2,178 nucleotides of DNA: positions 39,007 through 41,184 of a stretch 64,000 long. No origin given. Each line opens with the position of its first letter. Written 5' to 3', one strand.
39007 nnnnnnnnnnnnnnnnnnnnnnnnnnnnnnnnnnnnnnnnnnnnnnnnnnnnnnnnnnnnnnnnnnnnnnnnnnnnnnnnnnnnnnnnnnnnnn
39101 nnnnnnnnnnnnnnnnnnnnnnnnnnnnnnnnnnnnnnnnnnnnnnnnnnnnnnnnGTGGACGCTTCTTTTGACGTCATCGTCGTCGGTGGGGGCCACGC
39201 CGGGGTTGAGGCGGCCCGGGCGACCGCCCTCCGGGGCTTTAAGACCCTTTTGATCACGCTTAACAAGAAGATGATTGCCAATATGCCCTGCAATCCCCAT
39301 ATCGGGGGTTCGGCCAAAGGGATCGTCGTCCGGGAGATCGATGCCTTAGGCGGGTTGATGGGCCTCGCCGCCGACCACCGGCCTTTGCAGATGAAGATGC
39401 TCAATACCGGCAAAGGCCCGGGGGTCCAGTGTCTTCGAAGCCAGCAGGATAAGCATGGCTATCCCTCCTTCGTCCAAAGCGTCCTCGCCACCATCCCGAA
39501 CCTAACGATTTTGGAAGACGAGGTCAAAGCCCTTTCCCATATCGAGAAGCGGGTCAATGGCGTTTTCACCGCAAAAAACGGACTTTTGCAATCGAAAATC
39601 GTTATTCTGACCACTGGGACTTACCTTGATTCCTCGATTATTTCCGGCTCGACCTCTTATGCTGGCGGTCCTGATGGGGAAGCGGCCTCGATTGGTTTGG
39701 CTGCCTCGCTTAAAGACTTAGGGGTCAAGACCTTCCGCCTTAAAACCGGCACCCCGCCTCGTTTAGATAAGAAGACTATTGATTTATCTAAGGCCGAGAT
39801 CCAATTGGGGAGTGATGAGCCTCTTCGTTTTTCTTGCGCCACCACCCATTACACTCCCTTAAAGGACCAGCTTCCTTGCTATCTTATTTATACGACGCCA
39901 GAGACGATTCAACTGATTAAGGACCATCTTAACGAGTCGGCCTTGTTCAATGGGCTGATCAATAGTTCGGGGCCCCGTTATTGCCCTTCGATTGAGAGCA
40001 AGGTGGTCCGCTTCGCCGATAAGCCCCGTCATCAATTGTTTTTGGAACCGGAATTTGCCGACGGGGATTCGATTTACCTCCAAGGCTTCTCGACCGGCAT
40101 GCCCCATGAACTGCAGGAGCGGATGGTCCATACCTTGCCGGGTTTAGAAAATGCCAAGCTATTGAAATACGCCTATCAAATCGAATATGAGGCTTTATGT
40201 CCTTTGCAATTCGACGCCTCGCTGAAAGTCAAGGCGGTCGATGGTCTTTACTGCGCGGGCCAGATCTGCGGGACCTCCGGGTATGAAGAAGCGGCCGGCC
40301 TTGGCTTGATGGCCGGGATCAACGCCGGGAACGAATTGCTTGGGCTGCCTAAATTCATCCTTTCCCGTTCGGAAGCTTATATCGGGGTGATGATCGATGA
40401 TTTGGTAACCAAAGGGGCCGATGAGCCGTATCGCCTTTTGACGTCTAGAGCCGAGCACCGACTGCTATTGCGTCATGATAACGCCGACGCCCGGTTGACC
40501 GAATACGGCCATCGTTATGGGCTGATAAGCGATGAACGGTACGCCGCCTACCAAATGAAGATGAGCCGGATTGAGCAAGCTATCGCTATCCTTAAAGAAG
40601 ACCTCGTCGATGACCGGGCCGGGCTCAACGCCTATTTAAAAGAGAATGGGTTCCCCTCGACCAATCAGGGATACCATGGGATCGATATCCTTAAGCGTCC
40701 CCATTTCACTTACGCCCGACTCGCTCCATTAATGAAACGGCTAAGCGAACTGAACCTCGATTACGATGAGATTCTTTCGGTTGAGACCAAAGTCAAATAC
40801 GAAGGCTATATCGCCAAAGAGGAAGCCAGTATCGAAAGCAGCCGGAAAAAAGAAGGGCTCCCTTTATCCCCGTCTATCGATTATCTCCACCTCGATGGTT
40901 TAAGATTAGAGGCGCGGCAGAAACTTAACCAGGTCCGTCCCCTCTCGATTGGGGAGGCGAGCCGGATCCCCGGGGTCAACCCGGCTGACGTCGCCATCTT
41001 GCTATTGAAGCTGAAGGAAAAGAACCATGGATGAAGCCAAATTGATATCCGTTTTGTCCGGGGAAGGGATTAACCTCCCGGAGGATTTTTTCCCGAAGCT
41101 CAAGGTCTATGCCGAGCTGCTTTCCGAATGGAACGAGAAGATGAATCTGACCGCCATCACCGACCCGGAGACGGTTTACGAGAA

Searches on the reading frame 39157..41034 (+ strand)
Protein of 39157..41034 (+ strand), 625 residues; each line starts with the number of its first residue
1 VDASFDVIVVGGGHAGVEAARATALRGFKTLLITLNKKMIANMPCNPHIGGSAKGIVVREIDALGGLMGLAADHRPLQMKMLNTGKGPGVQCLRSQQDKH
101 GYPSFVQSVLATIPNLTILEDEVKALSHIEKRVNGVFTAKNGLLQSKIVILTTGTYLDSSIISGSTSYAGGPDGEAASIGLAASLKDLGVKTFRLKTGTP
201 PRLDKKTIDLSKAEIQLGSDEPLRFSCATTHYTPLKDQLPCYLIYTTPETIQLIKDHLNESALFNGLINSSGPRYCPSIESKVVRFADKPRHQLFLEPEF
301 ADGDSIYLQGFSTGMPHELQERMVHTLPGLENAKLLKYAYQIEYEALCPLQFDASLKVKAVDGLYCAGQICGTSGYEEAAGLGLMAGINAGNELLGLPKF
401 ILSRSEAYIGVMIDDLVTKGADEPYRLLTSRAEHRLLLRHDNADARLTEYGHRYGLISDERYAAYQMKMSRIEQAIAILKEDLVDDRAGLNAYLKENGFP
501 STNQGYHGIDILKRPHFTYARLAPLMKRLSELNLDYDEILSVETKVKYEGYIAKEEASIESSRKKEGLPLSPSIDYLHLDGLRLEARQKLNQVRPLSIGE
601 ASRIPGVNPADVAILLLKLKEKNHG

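Call 47: search_protein_families(library=pfam, proteins=[window:39157-41034:+], max_evalue=0.00001)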
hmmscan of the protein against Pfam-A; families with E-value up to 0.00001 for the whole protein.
window:39157-41034:+ (625 aa): 3 families
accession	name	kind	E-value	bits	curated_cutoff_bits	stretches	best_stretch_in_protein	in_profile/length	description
PF01134.28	GIDA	-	8.9e-144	479.8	22.1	1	6-396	1-389/391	Glucose inhibited division protein A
PF13932.14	SAM_GIDA_C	-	5.8e-21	74.5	27.1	1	562-616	3-57/57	tRNA modifying enzyme MnmG/GidA C-terminal helical bundle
PF21680.2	GIDA_C_1st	-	1.5e-16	61.3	24.7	1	459-556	1-96/96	tRNA modifying enzyme MnmG/GidA C-terminal helical domain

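Call 48: find_homologous_proteins(query=window:39157-41031:+, max_evalue=1e-50)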
Query window:39157-41031:+ (625 aa): 8000 proteins with E <= 1e-50 among 8000 candidates; the best 120 are listed.
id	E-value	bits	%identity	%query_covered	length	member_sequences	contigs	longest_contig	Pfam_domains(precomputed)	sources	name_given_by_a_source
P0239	0.0e+0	1377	98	100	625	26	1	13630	PF21680.3,PF01134.29,PF13932.16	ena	-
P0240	0.0e+0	1258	88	100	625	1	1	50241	PF07992.21,PF21680.3,PF01134.29,PF13932.16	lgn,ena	-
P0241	0.0e+0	1257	88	100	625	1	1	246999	PF07992.21,PF21680.3,PF01134.29,PF13932.16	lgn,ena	-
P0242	0.0e+0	1253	88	100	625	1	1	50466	PF07992.21,PF21680.3,PF01134.29,PF13932.16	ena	-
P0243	0.0e+0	1253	88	100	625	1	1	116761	PF07992.21,PF21680.3,PF01134.29,PF13932.16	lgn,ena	-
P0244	0.0e+0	1253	88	100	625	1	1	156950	PF07992.21,PF21680.3,PF01134.29,PF13932.16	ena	-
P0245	0.0e+0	1253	88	100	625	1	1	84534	PF07992.21,PF21680.3,PF01134.29,PF13932.16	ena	-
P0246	0.0e+0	1252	88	100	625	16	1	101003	PF07992.21,PF21680.3,PF01134.29,PF13932.16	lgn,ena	-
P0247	0.0e+0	1252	88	100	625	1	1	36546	PF07992.21,PF21680.3,PF01134.29,PF13932.16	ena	-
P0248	0.0e+0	1251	88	100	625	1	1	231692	PF07992.21,PF21680.3,PF01134.29,PF13932.16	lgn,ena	-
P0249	0.0e+0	1249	88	100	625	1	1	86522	PF07992.21,PF21680.3,PF01134.29,PF13932.16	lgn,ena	-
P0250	0.0e+0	1248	88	100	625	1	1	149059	PF07992.21,PF21680.3,PF01134.29,PF13932.16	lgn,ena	-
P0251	0.0e+0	1188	86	100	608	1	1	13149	PF07992.21,PF21680.3,PF01134.29,PF13932.16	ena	-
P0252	0.0e+0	1024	74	99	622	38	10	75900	PF07992.21,PF21680.3,PF01134.29,PF13932.16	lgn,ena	-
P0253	5.9e-283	958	70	100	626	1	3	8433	PF00890.31,PF07992.21,PF21680.3,PF01134.29,PF13932.16,PF12831.14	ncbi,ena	-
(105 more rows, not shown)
